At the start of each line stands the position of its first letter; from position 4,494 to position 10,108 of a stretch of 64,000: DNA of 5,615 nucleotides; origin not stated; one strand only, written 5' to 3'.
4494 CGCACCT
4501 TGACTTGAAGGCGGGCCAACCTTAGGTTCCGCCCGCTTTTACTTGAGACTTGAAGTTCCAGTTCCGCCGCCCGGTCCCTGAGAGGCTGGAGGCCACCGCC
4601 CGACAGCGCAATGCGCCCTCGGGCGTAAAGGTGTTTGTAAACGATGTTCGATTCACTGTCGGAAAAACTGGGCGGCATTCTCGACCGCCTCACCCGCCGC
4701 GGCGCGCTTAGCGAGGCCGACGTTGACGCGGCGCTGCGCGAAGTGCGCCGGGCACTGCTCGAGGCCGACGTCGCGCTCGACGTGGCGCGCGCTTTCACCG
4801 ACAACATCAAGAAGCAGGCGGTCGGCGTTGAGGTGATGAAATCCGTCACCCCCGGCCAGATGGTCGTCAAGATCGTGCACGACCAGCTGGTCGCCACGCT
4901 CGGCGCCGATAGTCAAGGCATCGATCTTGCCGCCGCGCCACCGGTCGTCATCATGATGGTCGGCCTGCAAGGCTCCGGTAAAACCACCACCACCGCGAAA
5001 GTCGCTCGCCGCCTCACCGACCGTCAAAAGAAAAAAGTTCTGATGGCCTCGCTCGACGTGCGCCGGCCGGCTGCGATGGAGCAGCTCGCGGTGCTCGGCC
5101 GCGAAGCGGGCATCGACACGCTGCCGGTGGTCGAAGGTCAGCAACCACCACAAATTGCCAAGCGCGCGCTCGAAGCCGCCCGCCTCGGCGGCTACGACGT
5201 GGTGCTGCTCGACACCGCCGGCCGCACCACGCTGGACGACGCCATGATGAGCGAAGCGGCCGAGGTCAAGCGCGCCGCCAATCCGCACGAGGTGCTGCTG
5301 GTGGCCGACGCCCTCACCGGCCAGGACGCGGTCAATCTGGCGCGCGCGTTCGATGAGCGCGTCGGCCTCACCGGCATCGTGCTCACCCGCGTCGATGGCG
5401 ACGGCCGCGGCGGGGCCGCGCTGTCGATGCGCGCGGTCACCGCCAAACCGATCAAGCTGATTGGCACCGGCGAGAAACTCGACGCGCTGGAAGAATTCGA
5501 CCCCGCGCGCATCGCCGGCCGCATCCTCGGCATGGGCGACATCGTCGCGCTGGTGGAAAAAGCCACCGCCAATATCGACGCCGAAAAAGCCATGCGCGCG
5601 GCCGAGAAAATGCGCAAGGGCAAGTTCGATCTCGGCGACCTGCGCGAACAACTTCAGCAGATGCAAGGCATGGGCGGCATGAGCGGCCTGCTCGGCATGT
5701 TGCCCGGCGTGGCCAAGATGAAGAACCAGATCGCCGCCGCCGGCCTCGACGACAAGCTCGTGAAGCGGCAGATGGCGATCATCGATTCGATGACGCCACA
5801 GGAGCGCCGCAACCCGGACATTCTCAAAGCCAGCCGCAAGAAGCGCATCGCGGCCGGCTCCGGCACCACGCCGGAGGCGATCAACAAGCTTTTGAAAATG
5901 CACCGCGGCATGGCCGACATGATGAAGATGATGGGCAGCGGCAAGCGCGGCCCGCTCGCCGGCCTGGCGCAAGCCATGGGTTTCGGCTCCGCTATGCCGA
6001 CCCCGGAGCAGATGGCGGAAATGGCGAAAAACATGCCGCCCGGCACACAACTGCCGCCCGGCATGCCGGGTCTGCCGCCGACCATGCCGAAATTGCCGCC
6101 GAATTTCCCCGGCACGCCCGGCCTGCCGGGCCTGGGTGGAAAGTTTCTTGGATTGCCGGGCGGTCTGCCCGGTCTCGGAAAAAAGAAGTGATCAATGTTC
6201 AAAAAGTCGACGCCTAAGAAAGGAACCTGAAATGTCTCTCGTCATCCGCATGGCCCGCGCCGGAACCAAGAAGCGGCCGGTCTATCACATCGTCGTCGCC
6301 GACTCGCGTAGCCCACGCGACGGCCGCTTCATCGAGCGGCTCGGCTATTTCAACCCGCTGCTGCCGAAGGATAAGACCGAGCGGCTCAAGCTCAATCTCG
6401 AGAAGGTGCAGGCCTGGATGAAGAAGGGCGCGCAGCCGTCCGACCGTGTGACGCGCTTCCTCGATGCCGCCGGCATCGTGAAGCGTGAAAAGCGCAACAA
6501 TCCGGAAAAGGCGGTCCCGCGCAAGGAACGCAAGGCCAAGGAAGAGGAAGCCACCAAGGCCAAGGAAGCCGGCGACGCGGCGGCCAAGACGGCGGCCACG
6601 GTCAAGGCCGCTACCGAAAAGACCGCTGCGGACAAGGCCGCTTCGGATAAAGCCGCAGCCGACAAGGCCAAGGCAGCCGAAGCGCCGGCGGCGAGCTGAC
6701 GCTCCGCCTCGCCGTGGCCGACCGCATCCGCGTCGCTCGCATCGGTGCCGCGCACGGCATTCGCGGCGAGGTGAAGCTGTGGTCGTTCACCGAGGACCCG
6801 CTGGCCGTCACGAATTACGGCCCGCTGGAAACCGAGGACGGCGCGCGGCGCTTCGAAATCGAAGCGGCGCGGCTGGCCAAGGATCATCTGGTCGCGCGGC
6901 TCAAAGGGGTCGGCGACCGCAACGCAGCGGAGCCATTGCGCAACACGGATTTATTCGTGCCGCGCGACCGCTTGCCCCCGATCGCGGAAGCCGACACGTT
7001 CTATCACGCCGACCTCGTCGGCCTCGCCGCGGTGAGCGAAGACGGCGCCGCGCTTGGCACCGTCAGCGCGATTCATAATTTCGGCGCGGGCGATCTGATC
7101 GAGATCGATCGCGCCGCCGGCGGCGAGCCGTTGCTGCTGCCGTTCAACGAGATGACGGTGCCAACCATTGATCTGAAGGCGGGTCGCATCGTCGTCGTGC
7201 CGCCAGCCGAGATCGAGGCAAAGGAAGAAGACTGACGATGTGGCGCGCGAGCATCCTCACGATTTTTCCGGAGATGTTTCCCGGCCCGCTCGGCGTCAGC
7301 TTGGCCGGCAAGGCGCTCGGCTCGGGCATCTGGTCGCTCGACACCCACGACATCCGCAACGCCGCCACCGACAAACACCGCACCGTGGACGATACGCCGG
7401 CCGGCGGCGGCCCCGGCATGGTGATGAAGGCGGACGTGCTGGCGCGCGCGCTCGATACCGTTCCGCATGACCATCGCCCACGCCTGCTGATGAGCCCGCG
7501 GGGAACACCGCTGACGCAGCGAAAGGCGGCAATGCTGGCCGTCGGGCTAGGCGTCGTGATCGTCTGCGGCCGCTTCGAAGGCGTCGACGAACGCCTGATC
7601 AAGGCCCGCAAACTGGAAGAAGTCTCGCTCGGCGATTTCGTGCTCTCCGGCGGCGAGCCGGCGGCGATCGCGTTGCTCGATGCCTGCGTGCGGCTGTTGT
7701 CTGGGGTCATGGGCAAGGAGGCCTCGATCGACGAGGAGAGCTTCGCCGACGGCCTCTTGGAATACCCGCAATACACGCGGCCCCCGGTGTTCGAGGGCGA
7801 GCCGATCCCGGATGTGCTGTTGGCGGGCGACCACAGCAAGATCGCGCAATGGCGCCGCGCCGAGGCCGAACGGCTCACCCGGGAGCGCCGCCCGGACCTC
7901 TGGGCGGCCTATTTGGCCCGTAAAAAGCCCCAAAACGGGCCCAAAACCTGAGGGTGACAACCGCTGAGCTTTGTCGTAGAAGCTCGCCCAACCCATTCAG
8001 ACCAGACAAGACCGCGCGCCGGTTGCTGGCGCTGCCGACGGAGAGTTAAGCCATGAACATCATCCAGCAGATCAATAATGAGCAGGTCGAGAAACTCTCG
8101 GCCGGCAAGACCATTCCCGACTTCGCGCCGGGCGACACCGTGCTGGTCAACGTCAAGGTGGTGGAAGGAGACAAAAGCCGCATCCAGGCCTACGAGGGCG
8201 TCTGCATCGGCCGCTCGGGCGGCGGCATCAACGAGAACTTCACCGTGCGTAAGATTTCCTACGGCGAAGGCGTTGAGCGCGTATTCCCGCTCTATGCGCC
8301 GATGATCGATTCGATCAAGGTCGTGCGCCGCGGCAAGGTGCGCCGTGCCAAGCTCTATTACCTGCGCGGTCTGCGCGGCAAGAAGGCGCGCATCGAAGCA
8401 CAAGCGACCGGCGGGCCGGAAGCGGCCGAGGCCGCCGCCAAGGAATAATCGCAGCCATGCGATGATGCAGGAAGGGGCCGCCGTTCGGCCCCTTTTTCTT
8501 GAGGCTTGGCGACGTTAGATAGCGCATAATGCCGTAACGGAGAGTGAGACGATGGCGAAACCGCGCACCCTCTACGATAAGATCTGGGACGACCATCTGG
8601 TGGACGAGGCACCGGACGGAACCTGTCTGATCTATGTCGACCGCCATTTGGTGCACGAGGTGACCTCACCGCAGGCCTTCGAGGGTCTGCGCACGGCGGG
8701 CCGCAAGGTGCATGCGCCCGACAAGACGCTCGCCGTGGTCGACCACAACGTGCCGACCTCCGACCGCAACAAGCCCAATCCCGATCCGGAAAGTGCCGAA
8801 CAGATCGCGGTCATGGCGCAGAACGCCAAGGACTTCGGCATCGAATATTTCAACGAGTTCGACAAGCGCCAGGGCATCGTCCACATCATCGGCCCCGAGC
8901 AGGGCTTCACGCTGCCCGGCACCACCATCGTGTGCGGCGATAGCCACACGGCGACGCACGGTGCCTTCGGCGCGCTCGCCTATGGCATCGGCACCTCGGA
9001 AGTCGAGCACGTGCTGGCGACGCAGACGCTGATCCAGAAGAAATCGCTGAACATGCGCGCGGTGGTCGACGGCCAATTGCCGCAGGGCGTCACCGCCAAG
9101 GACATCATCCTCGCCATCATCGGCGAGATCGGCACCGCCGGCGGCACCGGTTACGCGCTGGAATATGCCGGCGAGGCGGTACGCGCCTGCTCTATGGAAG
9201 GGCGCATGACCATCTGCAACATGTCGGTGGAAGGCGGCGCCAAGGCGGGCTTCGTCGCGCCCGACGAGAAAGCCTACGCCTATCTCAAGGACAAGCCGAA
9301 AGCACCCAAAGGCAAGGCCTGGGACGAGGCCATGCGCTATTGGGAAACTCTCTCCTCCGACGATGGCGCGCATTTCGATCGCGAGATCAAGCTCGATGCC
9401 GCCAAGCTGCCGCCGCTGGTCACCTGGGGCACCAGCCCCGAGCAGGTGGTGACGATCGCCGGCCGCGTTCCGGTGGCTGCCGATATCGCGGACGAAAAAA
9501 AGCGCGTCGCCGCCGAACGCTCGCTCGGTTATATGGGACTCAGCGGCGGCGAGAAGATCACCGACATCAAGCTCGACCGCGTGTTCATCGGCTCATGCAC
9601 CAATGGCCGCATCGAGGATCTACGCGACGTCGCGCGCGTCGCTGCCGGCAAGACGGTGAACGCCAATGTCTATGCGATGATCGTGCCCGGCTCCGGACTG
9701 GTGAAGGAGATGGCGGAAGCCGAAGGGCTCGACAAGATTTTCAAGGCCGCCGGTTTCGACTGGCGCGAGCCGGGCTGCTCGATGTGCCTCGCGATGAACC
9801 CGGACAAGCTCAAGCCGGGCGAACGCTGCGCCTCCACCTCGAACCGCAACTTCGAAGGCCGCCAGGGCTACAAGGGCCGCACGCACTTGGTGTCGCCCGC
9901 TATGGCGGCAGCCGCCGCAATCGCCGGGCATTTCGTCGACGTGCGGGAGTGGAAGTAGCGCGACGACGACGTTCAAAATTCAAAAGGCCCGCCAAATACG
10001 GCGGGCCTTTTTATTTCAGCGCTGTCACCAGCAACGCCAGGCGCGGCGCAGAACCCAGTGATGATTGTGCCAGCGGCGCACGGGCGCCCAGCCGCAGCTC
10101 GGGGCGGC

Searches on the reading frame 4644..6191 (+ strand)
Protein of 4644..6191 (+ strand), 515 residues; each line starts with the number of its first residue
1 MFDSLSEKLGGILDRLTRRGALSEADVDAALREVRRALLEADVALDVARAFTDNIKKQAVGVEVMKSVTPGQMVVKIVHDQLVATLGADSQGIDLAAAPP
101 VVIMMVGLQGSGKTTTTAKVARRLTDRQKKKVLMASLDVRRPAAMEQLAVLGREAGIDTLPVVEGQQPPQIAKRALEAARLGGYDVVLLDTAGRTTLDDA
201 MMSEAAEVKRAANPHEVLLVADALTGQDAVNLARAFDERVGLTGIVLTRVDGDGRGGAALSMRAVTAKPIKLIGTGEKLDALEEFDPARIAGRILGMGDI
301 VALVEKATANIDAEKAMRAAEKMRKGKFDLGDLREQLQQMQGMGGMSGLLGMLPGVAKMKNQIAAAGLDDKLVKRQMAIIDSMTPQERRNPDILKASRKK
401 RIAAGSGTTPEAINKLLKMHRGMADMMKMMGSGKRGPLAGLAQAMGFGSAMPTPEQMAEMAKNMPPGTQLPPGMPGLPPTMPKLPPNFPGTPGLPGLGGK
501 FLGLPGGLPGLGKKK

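Call 46: search_protein_families(library=pfam, proteins=[window:4644-6191:+], max_evalue=0.001)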
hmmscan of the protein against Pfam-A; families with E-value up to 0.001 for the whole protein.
window:4644-6191:+ (515 aa): 7 families
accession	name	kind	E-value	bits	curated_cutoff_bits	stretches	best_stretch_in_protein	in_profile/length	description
PF00448.28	SRP54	-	2.4e-67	226.9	22.7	1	100-296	1-196/196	SRP54-type protein, GTPase domain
PF02978.25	SRP_SPB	-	2.4e-32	111.6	27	1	327-427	1-91/91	Signal peptide binding domain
PF02881.24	SRP54_N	-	6.1e-20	71.7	22.4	1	5-82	1-75/75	SRP54-type protein, helical bundle domain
PF01656.29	CbiA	-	7.9e-07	29.5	25.4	1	110-256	9-89/125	CobQ/CobB/MinD/ParA nucleotide binding domain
PF13671.12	AAA_33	-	4.7e-05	24.1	27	1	102-210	1-93/143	AAA domain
PF06414.18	Zeta_toxin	-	8.7e-05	22.5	22.3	1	98-192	14-103/199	Zeta toxin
PF13207.12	AAA_17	-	0.00041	21.1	27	1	106-221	1-109/136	AAA domain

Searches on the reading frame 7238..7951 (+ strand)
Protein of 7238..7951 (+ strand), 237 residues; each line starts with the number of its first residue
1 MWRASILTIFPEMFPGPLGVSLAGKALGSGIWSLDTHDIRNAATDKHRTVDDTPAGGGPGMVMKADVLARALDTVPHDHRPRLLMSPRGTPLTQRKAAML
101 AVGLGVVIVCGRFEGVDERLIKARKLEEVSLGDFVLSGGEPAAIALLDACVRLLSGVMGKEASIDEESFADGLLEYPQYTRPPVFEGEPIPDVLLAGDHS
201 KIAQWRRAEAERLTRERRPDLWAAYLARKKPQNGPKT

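Call 46: search_protein_families(library=pfam, proteins=[window:7238-7951:+], max_evalue=0.001)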
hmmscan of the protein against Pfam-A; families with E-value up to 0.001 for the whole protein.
window:7238-7951:+ (237 aa): 1 family
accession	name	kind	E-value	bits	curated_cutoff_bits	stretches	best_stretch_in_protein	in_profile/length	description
PF01746.26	tRNA_m1G_MT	-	1.5e-49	168.8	27.3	1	24-219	2-195/195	tRNA (Guanine-1)-methyltransferase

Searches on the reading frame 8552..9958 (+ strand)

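Call 46: search_protein_families(library=pfam, proteins=[window:8552-9958:+], max_evalue=0.001)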
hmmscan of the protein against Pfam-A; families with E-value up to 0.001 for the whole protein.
window:8552-9958:+ (468 aa): 1 family
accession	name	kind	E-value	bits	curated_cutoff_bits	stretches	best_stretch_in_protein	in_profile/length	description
PF00330.25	Aconitase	-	3e-175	584.1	28.7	1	9-459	1-463/463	Aconitase family (aconitate hydratase)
